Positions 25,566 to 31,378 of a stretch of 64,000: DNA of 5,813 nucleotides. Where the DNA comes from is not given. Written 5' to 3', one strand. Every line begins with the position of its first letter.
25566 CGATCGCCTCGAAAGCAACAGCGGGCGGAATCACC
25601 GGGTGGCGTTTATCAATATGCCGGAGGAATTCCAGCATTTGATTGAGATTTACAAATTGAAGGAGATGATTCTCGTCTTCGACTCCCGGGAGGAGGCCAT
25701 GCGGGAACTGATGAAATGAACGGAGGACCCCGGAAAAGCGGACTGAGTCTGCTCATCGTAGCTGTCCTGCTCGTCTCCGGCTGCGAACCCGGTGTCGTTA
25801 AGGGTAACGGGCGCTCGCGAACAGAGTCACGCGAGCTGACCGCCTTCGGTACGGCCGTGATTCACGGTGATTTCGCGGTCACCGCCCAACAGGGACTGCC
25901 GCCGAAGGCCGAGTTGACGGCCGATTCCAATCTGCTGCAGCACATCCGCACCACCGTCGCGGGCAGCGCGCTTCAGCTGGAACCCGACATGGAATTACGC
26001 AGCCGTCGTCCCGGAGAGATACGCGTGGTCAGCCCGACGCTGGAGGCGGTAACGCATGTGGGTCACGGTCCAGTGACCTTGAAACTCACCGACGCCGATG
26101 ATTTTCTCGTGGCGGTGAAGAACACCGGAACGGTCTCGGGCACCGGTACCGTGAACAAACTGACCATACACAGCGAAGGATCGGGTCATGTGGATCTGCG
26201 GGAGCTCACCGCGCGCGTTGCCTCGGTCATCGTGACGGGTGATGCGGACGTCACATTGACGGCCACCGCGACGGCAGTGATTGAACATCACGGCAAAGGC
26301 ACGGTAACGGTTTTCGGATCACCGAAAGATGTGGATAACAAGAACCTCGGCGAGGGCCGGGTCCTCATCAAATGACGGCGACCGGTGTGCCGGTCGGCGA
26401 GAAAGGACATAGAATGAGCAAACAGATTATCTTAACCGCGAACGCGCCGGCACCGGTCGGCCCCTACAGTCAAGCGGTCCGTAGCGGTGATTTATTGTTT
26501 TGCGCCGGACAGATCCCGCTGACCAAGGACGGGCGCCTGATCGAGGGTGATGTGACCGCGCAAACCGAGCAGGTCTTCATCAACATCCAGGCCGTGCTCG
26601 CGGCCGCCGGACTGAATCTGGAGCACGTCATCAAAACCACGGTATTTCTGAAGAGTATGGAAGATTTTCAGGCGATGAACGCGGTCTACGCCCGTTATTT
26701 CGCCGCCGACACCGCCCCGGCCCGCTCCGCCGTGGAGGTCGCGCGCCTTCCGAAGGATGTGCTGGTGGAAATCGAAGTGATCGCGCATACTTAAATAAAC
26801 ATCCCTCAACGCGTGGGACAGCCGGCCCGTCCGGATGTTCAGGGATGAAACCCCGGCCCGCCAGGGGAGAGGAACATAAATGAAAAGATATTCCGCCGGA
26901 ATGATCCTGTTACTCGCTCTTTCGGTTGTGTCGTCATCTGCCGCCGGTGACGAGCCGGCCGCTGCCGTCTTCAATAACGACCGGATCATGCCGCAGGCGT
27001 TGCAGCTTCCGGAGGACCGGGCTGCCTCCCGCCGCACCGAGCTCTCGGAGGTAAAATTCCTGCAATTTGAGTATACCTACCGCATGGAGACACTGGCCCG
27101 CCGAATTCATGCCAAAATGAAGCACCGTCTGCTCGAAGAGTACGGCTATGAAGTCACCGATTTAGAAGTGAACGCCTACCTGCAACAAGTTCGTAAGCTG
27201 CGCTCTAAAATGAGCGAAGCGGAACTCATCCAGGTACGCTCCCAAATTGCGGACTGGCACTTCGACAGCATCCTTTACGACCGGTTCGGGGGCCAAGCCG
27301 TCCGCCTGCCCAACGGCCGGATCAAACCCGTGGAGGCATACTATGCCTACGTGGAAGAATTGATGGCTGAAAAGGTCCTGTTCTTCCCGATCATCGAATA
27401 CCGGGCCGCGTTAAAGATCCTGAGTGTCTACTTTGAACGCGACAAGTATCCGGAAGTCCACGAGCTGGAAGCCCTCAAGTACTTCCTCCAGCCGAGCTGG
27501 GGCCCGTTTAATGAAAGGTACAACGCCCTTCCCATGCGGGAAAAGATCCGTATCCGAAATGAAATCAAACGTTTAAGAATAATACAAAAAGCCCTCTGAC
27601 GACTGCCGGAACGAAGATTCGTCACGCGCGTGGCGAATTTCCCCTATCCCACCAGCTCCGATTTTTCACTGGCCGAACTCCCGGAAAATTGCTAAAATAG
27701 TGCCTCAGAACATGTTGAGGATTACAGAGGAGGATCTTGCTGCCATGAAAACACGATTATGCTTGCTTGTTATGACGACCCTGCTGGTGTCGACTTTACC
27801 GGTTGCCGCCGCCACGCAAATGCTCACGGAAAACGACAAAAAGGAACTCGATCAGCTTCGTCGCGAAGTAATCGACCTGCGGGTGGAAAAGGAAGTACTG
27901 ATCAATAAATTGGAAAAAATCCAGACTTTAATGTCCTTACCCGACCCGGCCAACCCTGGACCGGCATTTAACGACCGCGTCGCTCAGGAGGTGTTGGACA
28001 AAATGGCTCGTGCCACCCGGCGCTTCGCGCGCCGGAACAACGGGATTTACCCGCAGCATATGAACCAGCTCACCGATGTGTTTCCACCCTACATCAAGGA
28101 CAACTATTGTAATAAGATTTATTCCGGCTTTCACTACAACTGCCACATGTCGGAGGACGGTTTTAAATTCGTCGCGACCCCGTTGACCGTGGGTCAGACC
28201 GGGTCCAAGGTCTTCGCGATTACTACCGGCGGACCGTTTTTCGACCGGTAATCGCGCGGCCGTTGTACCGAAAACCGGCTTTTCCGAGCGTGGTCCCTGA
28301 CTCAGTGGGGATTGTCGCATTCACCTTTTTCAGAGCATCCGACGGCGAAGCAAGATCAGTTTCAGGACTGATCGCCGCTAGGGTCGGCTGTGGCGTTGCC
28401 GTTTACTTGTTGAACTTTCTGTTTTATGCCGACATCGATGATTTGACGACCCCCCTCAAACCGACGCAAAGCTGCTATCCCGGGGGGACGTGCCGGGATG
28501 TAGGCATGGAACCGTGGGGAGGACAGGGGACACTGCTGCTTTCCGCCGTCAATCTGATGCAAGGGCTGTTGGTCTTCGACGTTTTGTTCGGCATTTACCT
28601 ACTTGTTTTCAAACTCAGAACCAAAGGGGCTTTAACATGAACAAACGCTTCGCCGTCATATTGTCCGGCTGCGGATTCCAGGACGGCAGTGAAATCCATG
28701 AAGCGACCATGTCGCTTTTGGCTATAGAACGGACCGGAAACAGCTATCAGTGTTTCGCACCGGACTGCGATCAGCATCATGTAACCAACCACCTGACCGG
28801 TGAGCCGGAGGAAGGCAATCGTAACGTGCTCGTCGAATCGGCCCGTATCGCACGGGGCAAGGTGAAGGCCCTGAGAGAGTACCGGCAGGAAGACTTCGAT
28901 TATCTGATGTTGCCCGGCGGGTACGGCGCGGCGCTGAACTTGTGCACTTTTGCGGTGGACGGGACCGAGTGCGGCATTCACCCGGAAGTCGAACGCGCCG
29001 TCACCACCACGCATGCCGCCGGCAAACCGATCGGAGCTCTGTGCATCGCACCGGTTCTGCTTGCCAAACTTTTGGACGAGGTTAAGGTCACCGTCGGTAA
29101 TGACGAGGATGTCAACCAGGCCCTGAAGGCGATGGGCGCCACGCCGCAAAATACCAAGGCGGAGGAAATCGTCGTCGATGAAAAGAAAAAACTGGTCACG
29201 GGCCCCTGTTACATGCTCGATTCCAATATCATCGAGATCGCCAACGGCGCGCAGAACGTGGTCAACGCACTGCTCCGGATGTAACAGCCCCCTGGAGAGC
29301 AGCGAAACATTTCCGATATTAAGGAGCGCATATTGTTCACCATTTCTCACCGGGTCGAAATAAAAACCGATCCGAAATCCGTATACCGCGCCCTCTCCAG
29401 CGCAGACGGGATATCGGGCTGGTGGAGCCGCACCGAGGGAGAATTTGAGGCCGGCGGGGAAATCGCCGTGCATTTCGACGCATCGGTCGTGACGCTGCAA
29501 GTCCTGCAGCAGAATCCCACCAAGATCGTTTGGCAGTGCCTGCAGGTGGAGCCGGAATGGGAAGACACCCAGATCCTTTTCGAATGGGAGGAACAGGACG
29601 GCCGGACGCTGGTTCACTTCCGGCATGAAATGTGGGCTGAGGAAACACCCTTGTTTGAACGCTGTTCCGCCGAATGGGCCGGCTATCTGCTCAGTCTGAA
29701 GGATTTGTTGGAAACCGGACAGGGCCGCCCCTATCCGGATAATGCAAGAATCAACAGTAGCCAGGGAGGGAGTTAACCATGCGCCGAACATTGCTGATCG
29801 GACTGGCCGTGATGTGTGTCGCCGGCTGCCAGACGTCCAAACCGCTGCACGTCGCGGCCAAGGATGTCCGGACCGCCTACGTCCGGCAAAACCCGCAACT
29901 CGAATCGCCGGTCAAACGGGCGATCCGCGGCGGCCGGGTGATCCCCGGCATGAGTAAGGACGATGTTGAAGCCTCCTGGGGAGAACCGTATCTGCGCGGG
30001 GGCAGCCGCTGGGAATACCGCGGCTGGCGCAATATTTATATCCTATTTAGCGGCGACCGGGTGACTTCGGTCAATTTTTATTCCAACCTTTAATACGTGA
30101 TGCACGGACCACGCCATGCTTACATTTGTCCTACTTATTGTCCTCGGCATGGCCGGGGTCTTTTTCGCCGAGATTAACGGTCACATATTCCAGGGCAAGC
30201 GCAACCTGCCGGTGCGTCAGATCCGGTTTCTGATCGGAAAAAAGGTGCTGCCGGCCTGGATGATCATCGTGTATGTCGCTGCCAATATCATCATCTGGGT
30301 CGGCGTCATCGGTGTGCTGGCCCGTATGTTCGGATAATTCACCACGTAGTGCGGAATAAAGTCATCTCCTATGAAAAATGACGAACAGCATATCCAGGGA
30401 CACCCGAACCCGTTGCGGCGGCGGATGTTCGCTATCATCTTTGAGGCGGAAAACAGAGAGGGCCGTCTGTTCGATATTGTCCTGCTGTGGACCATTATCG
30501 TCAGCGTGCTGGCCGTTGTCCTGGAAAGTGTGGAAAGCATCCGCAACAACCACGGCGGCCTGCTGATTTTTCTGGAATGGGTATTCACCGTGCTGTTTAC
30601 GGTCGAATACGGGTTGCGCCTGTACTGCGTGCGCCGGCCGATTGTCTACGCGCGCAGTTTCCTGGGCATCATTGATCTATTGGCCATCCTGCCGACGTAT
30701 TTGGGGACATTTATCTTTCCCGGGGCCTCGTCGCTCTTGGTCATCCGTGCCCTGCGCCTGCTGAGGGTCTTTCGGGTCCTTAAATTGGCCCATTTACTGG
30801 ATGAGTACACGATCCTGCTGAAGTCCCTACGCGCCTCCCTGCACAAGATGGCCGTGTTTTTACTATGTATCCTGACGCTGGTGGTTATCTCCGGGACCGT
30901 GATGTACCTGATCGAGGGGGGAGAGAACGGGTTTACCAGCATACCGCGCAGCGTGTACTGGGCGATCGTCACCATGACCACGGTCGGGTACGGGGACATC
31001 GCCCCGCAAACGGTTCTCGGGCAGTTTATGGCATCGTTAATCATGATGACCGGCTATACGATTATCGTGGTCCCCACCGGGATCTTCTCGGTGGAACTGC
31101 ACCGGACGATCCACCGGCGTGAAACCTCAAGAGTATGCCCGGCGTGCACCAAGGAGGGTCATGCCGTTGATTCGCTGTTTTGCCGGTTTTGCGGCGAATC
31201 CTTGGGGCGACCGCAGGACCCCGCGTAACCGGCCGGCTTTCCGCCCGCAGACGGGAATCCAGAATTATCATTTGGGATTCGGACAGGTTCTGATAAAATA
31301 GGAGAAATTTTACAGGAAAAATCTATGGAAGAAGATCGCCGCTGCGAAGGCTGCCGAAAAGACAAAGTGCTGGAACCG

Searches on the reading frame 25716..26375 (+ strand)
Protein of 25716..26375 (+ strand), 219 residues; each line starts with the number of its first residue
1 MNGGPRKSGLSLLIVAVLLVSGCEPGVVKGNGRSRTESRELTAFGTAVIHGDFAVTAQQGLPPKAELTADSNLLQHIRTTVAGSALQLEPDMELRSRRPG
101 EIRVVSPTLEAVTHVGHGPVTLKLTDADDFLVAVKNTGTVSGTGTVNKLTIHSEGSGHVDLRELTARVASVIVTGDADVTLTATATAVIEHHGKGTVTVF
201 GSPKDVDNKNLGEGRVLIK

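Call 32: search_protein_families(library=pfam, proteins=[window:25716-26375:+], max_evalue=0.001)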
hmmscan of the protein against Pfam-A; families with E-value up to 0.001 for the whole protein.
window:25716-26375:+ (219 aa): 1 family
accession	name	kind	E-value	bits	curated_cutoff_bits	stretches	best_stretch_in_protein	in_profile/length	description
PF10988.14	DUF2807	-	6.2e-24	85.2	24.2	1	48-203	6-181/181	Putative auto-transporter adhesin, head GIN domain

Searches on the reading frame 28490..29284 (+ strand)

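Call 108: search_protein_families(library=pfam, proteins=[window:28490-29284:+], max_evalue=0.0001)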
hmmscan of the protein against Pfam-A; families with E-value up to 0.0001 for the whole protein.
window:28490-29284:+ (264 aa): 1 family
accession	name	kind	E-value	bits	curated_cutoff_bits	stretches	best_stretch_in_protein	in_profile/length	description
PF01965.30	DJ-1_PfpI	-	6.4e-06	26.5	26.6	1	127-237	53-148/165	DJ-1/PfpI family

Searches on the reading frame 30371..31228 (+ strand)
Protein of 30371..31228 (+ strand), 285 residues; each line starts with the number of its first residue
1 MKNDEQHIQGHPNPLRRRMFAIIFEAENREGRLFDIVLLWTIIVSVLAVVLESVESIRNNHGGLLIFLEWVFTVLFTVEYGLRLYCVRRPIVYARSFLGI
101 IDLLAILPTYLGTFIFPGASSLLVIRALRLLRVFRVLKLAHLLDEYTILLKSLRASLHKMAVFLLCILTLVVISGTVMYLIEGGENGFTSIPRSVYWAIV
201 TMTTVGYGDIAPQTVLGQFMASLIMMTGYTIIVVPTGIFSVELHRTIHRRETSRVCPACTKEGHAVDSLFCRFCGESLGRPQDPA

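Call 32: search_protein_families(library=pfam, proteins=[window:30371-31228:+], max_evalue=0.001)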
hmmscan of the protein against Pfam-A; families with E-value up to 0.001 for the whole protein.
window:30371-31228:+ (285 aa): 2 families
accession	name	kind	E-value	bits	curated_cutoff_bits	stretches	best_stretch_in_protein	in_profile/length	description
PF00520.37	Ion_trans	-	4.1e-34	118.3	25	1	32-241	2-231/241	Ion transport protein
PF07885.22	Ion_trans_2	-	5.6e-16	58.6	22.5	1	167-239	2-73/79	Ion channel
